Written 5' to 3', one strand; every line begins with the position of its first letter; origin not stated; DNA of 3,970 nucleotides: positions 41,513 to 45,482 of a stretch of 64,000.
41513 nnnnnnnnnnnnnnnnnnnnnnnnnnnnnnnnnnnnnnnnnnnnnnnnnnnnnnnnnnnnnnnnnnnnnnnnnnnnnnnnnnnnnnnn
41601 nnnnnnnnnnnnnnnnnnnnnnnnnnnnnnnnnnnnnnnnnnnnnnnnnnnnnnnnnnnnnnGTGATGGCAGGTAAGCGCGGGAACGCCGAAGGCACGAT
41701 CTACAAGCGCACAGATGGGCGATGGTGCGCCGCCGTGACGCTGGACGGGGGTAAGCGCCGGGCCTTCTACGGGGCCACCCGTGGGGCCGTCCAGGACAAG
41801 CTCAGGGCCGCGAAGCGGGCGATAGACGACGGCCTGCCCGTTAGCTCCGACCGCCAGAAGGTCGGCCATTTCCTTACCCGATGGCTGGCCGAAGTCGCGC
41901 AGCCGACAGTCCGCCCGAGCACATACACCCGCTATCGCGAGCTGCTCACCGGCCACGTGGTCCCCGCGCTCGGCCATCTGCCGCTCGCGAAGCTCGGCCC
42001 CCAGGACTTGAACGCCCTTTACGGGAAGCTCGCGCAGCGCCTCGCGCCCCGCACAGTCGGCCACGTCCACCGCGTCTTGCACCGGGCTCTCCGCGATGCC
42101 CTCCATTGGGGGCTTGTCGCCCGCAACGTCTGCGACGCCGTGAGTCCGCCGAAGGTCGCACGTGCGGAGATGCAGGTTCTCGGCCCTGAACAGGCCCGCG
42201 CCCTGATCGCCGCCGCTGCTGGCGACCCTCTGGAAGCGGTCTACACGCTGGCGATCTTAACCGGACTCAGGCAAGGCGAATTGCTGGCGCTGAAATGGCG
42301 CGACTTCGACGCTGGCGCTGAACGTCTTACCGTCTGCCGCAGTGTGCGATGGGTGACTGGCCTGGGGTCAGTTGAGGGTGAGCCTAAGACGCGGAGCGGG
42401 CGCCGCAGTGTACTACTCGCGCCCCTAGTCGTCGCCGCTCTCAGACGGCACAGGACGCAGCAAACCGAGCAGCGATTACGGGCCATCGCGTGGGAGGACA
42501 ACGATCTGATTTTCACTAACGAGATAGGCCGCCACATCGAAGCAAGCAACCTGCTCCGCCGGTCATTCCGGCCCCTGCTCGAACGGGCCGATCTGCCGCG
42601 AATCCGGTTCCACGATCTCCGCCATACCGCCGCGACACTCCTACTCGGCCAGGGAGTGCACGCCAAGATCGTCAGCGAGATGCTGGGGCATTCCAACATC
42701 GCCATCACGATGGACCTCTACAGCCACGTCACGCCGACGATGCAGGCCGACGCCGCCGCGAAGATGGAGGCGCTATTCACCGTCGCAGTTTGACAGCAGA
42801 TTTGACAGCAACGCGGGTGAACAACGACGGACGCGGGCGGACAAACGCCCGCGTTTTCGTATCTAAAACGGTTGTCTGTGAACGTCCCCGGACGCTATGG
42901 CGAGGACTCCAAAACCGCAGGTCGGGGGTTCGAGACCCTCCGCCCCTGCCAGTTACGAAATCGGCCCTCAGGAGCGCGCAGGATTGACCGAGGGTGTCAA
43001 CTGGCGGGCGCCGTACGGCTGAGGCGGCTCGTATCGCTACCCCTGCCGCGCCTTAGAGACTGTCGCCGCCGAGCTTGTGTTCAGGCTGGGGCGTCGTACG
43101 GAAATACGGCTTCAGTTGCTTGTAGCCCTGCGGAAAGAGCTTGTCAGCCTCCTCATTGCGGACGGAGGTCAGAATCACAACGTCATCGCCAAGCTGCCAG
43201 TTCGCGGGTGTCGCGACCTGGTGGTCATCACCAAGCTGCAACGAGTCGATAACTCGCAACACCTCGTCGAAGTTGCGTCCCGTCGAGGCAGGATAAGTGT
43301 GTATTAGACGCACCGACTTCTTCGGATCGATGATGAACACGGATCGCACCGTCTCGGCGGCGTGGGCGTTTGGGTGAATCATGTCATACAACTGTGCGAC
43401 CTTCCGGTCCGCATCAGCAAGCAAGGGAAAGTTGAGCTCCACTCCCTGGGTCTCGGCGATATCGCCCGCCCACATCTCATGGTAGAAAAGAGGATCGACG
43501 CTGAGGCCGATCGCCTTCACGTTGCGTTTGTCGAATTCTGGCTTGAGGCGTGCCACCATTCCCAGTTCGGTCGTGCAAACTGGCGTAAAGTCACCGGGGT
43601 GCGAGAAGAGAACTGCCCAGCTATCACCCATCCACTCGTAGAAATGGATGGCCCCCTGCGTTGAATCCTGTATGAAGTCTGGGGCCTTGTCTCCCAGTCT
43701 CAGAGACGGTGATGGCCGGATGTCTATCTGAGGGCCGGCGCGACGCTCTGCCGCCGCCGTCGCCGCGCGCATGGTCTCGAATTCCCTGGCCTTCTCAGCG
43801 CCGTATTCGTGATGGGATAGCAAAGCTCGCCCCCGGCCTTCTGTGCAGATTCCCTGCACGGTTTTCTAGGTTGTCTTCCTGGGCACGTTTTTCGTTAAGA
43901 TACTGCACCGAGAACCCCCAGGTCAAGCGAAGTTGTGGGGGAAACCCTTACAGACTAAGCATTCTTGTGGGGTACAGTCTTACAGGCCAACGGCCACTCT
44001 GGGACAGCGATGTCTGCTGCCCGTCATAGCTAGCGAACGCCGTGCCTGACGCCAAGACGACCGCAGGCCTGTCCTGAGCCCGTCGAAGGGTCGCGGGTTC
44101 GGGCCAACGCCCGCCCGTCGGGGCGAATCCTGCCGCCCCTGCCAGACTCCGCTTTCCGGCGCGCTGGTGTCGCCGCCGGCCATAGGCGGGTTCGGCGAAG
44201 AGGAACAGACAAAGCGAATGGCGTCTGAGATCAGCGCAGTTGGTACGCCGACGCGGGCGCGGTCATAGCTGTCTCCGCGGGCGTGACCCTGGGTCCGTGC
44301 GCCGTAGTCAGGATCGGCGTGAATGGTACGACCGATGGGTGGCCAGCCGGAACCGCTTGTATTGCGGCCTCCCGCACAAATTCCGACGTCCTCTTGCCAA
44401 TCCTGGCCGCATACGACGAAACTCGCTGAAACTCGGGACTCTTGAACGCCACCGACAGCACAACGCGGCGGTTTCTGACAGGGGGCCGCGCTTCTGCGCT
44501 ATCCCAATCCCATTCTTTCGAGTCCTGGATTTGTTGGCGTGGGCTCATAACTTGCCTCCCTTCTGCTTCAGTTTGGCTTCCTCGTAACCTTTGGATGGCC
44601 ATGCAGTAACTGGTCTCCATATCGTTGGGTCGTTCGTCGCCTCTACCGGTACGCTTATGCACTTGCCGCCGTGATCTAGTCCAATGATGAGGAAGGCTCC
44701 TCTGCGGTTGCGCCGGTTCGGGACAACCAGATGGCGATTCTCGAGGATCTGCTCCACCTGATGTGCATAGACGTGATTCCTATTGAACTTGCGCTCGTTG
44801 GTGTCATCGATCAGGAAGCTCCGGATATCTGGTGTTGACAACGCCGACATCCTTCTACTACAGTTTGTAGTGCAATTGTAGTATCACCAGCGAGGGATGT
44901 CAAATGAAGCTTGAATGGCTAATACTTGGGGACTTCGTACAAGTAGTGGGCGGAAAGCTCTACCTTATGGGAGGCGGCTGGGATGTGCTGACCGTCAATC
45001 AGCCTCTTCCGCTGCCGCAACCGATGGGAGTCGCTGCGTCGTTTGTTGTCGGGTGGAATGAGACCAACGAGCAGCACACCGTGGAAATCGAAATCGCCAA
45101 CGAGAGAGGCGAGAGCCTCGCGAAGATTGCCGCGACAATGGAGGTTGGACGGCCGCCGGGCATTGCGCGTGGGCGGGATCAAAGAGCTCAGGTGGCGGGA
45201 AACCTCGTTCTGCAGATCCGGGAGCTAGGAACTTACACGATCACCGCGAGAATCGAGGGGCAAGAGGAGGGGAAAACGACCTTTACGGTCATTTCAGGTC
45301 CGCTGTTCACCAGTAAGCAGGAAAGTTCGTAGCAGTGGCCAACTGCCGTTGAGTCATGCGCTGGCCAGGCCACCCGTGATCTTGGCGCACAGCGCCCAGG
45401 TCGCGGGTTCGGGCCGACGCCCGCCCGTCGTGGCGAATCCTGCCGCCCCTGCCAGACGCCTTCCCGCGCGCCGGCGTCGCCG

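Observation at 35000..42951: Integrative element in tRNA-Trp with satellite/PICI-like gene content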

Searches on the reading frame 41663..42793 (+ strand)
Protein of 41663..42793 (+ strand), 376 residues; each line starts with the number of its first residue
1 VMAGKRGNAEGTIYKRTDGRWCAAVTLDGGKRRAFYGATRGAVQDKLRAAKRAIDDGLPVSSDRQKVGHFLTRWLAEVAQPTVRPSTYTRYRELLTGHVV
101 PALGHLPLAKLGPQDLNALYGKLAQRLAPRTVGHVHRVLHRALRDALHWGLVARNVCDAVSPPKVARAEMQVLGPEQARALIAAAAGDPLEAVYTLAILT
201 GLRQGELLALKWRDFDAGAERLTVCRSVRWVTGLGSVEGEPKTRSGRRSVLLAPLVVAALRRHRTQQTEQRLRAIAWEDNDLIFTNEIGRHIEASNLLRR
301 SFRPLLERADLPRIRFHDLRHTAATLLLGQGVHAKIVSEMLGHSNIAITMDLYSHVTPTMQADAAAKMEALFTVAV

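Call 6: search_protein_families(library=pfam, proteins=[window:41663-42793:+], max_evalue=0.01)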
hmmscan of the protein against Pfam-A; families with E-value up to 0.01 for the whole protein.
window:41663-42793:+ (376 aa): 3 families
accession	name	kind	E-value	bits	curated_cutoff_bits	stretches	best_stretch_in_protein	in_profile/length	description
PF00589.27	Phage_integrase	-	2.3e-22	80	27.1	1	172-358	2-170/172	Phage integrase family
PF14659.12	Phage_int_SAM_3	-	7.6e-09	36.1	22.6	1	68-123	3-57/58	Phage integrase, N-terminal SAM-like domain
PF22022.2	Phage_int_M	-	3.5e-07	30.8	27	1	72-159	6-92/96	Phage integrase central domain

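Call 9: search_protein_families(library=phrogs, proteins=[window:41663-42793:+], max_evalue=0.01)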
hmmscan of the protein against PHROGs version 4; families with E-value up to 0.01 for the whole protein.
window:41663-42793:+ (376 aa): 9 families
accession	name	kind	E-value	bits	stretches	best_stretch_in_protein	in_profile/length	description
phrog_1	-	integration and excision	5.9e-74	251.4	1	13-372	112-451/611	integrase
phrog_216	-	integration and excision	6.5e-31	108.5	1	144-370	27-238/301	integrase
phrog_7685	-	integration and excision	4.1e-18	66.8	1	234-372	115-239/240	integrase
phrog_35951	-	unknown function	4.7e-07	31.2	1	301-372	8-78/97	-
phrog_7244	-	integration and excision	1.9e-05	25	1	104-215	111-223/263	integrase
phrog_34557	-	integration and excision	0.00039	21.2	1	196-358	6-168/183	integrase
phrog_37709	-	unknown function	0.00044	21.2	1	148-217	38-104/116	-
phrog_23783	-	integration and excision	0.00065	20.7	1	72-166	67-158/162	integrase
phrog_7269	-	integration and excision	0.0022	18.9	1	313-366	27-79/89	integrase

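Call 10: search_protein_families(library=ncbifam, proteins=[window:41663-42793:+], max_evalue=0.01)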
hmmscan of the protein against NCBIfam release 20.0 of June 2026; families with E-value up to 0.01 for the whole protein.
window:41663-42793:+ (376 aa): 9 families
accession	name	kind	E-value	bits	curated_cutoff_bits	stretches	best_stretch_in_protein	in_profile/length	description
NF040815.2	recomb_XerA_Arch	equivalog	3.9e-19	69.2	220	2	278-357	177-255/263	site-specific tyrosine recombinase/integron integrase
TIGR02224.1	recomb_XerC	equivalog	5.6e-19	68.6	335.15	1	107-358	40-279/295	tyrosine recombinase XerC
TIGR02225.1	recomb_XerD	equivalog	3e-17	62.9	329.6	1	107-359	37-277/290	site-specific tyrosine recombinase XerD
NF001399.0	PRK00283.1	subfamily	4.6e-15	55.6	279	1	65-359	7-286/300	tyrosine recombinase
TIGR02249.1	integrase_gron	subfamily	2.1e-09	37.2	265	1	285-362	229-306/315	integron integrase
NF003462.0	PRK05084.1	equivalog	2.7e-07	29.7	267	1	314-369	303-357/360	tyrosine recombinase XerS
NF011946.0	PRK15417.1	equivalog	6.6e-07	28.8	435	1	290-373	249-332/337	integron integrase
NF002331.0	PRK01287.1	subfamily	8.4e-06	25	371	1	197-357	171-313/365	site-specific tyrosine recombinase XerC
NF007371.0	PRK09871.1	subfamily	0.00048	19.7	222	0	313-350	132-169/198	tyrosine-type DNA invertase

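Call 15: find_encoding_contigs(protein=window:41663-42793:+, flank=10000, max_places=6)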
Protein window:41663-42793:+ (376 aa): no gene with exactly this product is on record in the collection.

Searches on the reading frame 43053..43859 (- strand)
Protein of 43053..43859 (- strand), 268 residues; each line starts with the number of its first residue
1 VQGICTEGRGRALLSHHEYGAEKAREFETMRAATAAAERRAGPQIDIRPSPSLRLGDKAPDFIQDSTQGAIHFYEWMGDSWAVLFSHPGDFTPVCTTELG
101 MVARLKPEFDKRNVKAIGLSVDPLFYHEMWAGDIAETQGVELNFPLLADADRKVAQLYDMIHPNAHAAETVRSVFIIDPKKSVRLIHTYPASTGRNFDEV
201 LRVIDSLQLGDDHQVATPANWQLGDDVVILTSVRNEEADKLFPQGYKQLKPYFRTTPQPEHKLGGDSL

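Call 50: search_protein_families(library=pfam, proteins=[window:43053-43859:-], max_evalue=0.001)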
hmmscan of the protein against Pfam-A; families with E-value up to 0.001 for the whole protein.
window:43053-43859:- (268 aa): 3 families
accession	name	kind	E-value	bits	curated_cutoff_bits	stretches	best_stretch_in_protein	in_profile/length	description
PF00578.27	AhpC-TSA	-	3.6e-29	101.7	26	1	56-185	2-123/124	AhpC/TSA family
PF08534.16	Redoxin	-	2.6e-12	47.2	26.6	1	56-199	3-146/148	Redoxin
PF10417.14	1-cysPrx_C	-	3.7e-07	30.4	21.1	1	206-229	1-25/41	C-terminal domain of 1-Cys peroxiredoxin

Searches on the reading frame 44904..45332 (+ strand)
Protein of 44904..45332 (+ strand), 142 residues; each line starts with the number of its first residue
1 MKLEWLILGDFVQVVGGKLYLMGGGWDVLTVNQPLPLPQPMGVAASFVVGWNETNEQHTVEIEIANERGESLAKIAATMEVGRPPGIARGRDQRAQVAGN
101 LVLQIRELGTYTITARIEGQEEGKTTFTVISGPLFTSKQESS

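Call 50: search_protein_families(library=pfam, proteins=[window:44904-45332:+], max_evalue=0.001)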
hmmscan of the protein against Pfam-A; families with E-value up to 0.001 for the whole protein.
window:44904-45332:+ (142 aa): 1 family
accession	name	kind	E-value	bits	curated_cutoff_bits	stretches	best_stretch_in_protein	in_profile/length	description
PF22091.2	DUF6941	-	4.5e-16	59.8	27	1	5-129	2-124/125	Family of unknown function (DUF6941)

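Call 80: search_protein_families(library=padloc, proteins=[window:44904-45332:+], max_evalue=0.01)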
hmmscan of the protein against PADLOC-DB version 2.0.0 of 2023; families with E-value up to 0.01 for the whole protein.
window:44904-45332:+ (142 aa): 0 families
